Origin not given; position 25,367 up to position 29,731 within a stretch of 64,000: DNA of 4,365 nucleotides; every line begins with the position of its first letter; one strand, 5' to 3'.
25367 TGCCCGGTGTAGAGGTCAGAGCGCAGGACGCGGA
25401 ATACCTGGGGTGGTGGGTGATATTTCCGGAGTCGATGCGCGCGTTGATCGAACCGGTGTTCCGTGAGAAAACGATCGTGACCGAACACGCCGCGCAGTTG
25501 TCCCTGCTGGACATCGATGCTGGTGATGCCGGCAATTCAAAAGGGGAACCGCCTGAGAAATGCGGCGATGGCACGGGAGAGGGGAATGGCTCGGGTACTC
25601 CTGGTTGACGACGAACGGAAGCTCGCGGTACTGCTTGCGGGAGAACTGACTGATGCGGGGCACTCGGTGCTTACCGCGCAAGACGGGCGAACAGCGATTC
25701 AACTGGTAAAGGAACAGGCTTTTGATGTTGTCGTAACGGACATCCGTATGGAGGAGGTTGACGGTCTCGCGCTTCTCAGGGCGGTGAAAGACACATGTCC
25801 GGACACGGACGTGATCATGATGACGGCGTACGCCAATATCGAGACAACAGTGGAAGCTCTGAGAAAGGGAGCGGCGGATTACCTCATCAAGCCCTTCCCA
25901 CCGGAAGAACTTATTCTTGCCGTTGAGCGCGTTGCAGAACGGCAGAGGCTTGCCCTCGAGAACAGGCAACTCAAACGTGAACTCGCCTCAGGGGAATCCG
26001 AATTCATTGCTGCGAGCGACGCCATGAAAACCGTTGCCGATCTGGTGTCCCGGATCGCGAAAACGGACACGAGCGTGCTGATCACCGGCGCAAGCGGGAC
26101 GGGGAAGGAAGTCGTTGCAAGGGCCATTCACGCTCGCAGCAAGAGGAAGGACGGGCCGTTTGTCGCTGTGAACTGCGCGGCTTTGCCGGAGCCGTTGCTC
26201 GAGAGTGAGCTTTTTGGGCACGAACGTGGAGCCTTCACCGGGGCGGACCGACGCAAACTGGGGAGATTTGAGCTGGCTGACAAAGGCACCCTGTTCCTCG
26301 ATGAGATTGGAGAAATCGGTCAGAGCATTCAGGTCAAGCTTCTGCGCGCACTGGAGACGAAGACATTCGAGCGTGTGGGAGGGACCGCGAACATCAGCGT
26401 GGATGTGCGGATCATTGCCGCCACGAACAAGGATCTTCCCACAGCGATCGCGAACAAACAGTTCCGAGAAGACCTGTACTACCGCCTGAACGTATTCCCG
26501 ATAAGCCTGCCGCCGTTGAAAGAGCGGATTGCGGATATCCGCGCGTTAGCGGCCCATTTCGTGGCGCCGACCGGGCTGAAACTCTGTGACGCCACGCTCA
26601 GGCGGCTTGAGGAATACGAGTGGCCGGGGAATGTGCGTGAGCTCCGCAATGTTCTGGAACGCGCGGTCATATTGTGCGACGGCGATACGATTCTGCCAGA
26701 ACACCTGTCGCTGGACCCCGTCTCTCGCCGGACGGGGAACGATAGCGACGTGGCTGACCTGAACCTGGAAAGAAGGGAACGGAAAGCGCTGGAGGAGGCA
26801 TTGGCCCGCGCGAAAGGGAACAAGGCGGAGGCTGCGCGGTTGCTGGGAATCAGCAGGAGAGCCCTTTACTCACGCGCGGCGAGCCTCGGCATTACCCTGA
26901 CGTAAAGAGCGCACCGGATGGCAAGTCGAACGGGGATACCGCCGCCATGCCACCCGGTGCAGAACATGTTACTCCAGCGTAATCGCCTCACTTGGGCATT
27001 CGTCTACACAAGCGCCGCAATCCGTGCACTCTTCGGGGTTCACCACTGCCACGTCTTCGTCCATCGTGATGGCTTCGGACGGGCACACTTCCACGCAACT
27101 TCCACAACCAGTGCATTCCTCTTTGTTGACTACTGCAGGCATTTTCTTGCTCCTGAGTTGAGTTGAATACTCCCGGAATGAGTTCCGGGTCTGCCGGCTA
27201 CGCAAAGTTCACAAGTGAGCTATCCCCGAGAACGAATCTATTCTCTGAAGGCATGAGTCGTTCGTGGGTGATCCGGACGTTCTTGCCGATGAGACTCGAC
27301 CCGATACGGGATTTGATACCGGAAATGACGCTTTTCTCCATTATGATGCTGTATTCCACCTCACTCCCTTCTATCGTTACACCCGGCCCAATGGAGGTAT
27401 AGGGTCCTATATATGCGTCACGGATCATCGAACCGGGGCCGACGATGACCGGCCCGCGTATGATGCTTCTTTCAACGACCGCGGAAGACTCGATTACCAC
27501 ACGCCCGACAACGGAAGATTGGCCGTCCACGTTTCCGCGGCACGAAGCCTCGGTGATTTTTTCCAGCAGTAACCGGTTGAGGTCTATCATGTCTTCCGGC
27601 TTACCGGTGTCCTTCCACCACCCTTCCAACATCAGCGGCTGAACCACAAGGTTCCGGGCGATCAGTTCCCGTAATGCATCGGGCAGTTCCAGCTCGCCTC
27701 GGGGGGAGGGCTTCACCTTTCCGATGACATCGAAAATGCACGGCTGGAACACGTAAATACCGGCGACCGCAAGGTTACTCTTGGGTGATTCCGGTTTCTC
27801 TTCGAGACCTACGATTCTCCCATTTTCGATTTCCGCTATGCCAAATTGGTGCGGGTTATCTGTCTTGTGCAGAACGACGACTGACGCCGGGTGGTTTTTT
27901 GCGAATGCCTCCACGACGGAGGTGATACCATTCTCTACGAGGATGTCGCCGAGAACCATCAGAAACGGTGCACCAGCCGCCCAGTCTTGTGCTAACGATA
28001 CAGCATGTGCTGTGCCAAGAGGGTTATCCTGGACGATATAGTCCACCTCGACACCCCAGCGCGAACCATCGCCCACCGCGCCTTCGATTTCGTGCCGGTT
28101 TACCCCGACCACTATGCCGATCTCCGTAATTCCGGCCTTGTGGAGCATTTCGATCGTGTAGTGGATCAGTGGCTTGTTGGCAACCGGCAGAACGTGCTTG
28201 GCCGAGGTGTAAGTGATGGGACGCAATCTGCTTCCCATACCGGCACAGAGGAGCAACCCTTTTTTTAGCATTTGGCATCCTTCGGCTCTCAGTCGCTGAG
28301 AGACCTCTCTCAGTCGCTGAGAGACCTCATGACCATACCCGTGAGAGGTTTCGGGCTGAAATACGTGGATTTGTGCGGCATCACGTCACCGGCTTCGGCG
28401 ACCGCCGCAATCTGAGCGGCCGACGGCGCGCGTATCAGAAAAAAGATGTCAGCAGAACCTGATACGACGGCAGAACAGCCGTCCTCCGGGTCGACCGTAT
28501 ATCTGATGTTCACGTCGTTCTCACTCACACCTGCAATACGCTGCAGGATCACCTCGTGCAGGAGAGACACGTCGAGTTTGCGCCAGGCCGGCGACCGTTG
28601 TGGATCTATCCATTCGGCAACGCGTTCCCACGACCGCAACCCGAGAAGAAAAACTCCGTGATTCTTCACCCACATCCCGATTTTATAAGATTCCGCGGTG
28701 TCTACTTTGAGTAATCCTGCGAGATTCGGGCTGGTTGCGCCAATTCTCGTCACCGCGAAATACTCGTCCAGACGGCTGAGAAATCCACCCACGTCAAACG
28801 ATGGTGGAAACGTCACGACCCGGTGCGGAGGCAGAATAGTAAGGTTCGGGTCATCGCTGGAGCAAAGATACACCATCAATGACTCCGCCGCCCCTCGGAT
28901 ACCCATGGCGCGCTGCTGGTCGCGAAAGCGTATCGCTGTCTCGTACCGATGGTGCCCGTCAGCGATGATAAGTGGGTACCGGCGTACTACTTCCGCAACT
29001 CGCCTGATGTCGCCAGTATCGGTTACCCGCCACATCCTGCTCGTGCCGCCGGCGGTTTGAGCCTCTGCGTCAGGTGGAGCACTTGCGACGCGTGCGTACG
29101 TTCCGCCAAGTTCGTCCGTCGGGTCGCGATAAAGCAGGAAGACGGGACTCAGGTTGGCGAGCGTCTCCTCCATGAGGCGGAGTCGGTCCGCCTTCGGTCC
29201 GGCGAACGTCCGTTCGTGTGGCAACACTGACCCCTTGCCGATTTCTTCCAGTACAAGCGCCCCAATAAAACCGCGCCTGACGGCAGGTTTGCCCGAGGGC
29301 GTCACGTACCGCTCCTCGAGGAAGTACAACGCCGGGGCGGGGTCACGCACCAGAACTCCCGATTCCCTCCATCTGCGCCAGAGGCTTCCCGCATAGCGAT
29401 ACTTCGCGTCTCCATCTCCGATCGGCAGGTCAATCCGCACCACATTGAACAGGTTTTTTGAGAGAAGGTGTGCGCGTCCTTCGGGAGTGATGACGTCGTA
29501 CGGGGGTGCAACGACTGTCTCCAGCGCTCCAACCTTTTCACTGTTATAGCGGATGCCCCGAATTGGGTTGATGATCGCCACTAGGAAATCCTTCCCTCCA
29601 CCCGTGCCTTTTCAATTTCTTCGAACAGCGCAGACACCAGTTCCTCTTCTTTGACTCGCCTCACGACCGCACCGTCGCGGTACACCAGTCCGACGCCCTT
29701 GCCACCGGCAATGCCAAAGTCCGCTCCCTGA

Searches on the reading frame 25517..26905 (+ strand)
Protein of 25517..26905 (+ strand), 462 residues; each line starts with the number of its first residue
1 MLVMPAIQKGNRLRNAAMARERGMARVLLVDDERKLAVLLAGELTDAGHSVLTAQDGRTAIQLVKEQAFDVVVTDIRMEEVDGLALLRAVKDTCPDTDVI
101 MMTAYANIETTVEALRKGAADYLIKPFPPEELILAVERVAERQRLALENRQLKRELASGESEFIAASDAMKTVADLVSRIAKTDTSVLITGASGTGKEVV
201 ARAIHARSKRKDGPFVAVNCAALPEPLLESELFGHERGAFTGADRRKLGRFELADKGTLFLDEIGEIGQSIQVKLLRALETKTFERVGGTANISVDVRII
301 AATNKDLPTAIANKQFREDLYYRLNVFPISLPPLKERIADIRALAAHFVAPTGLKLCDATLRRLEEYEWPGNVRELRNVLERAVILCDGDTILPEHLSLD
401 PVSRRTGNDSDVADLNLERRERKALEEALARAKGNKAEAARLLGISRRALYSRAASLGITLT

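Call 21: search_protein_families(library=pfam, proteins=[window:25517-26905:+], max_evalue=0.001)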
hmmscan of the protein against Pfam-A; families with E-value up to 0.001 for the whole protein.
window:25517-26905:+ (462 aa): 9 families
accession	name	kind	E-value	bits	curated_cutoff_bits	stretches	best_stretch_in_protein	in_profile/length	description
PF00158.32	Sigma54_activat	-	2.3e-72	242.6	20.2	1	164-329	2-167/168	Sigma-54 interaction domain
PF00072.30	Response_reg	-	7.6e-29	100.6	30.2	1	27-136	1-110/111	Response regulator receiver domain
PF14532.12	Sigma54_activ_2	-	1.1e-19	71.5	25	1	164-334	1-138/138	Sigma-54 interaction domain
PF25601.1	AAA_lid_14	-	2.6e-17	62.9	27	1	335-402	1-75/87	AAA+ ATPase lid domain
PF02954.25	HTH_8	-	1e-11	44.8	22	1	417-453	2-38/42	Bacterial regulatory protein, Fis family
PF07728.20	AAA_5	-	2.9e-07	31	22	1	187-305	2-123/139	AAA domain (dynein-related subfamily)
PF01078.27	Mg_chelatase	-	5.6e-06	26.3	20.3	0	242-305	93-158/207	Magnesium chelatase, subunit ChlI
PF00004.35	AAA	-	2.3e-05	25.3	21.2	1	187-310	1-117/131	ATPase family associated with various cellular activities (AAA)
PF13191.12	AAA_16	-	3.7e-05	24.7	32.6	1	170-225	9-64/167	AAA ATPase domain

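Call 37: search_protein_families(library=ncbifam, proteins=[window:25517-26905:+], max_evalue=0.01)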
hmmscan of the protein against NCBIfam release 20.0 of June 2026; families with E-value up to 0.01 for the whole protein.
window:25517-26905:+ (462 aa): 122 families (the best 25 are shown)
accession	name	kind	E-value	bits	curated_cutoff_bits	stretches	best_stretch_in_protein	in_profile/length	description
NF008469.0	PRK11361.1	equivalog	2.7e-136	455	714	1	24-459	4-456/461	acetoacetate metabolism transcriptional regulator AtoC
TIGR01818.1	ntrC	equivalog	1.2e-124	416.6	558.6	1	27-398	1-378/463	nitrogen regulation protein NR(I)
TIGR02915.1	PEP_resp_reg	equivalog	1e-121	406.9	502.6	1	27-456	1-441/445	PEP-CTERM-box response regulator transcription factor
NF007689.0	PRK10365.1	equivalog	1.1e-113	380.3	760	1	25-453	6-438/441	sigma-54-dependent response regulator transcription factor ZraR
NF051870.1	NAssimRespRegNtrX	equivalog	2.6e-109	366.1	600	1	25-459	2-452/452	nitrogen assimilation response regulator NtrX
NF041946.1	LuxO_transreg_Vib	equivalog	1.8e-106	356.7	800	1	29-397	1-376/463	quorum-sensing sigma-54 dependent transcriptional regulator LuxO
TIGR01817.1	nifA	equivalog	1.4e-104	350.8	528.85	1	138-400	173-441/534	nif-specific transcriptional activator NifA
NF008176.1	PRK10923.1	equivalog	1.6e-103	346.8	620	1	26-398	5-382/469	nitrogen regulation protein NR(I)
NF011695.0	PRK15115.1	equivalog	9.8e-102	341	763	1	22-452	4-431/445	two-component system response regulator GlrR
NF041552.1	TF_PrdR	equivalog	6.8e-101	338.4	795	1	139-453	245-572/577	sigma-54 dependent transcriptional regulator PrdR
NF049963.1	RespRegFlgRCampy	domain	5.7e-100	335.2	750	1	66-451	42-421/429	fla regulon two-component system response regulator FlgR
NF038308.1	RNA_repair_RtcR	equivalog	1.4e-97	327.7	650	1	21-452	25-506/530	RNA repair transcriptional activator RtcR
NF003451.0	PRK05022.1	equivalog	5.1e-97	325.7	476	1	135-459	164-510/512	nitric oxide reductase transcriptional regulator NorR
NF050807.1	TransRegFlbDCaul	equivalog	2.1e-95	320.2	750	1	46-451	22-432/454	sigma-54-dependent transcriptional regulator FlbD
NF011958.0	PRK15429.1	equivalog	1.7e-89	301.3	830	1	142-460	357-687/692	formate hydrogenlyase transcriptional activator FlhA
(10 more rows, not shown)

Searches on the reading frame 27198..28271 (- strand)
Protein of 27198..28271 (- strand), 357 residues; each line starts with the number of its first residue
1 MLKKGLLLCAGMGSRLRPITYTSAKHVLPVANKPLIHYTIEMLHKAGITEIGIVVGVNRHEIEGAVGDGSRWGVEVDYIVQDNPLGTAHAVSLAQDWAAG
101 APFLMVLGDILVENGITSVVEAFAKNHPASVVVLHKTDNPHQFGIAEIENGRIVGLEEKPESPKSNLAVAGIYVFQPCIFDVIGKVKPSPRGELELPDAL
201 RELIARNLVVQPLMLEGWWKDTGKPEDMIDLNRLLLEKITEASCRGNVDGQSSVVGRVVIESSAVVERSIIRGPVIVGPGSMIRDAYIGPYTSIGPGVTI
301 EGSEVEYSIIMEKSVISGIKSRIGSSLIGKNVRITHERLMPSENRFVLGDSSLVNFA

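Call 21: search_protein_families(library=pfam, proteins=[window:27198-28271:-], max_evalue=0.001)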
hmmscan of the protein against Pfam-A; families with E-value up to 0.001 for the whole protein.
window:27198-28271:- (357 aa): 5 families
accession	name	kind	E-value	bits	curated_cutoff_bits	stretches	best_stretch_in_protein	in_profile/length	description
PF00483.29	NTP_transferase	-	3.8e-52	177.7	21.2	1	4-236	1-243/245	Nucleotidyl transferase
PF12804.13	NTP_transf_3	-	1.3e-09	38.9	27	1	5-141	1-128/160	MobA-like NTP transferase domain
PF00132.30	Hexapep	-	2.4e-05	24.2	27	1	270-302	3-36/36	Bacterial transferase hexapeptide (six repeats)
PF25084.1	LbH_EIF2B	-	2.8e-05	24.5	54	1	257-334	27-99/105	EIF2B subunit epsilon LbH domain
PF24894.1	Hexapep_GlmU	-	0.0003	21.3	23.3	0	251-300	17-66/104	GlmU-like, C-terminal hexapeptide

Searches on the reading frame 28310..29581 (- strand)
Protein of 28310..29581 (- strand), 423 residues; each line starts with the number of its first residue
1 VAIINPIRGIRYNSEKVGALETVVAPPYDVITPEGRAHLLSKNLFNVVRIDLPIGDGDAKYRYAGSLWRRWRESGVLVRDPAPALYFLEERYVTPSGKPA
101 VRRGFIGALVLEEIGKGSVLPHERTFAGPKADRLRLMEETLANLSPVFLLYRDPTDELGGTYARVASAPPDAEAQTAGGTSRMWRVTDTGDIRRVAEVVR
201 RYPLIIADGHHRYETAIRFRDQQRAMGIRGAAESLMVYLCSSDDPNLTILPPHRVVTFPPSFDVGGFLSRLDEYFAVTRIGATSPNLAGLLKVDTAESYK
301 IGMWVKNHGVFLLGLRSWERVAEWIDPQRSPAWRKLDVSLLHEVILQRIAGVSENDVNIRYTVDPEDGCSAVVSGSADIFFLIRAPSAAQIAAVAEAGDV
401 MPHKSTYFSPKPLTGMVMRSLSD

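Call 21: search_protein_families(library=pfam, proteins=[window:28310-29581:-], max_evalue=0.001)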
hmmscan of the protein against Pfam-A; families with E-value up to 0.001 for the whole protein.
window:28310-29581:- (423 aa): 1 family
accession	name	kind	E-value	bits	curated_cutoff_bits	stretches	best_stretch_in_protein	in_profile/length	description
PF06245.16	DUF1015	-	4.2e-75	253.1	25.8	1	4-339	1-325/325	Protein of unknown function (DUF1015)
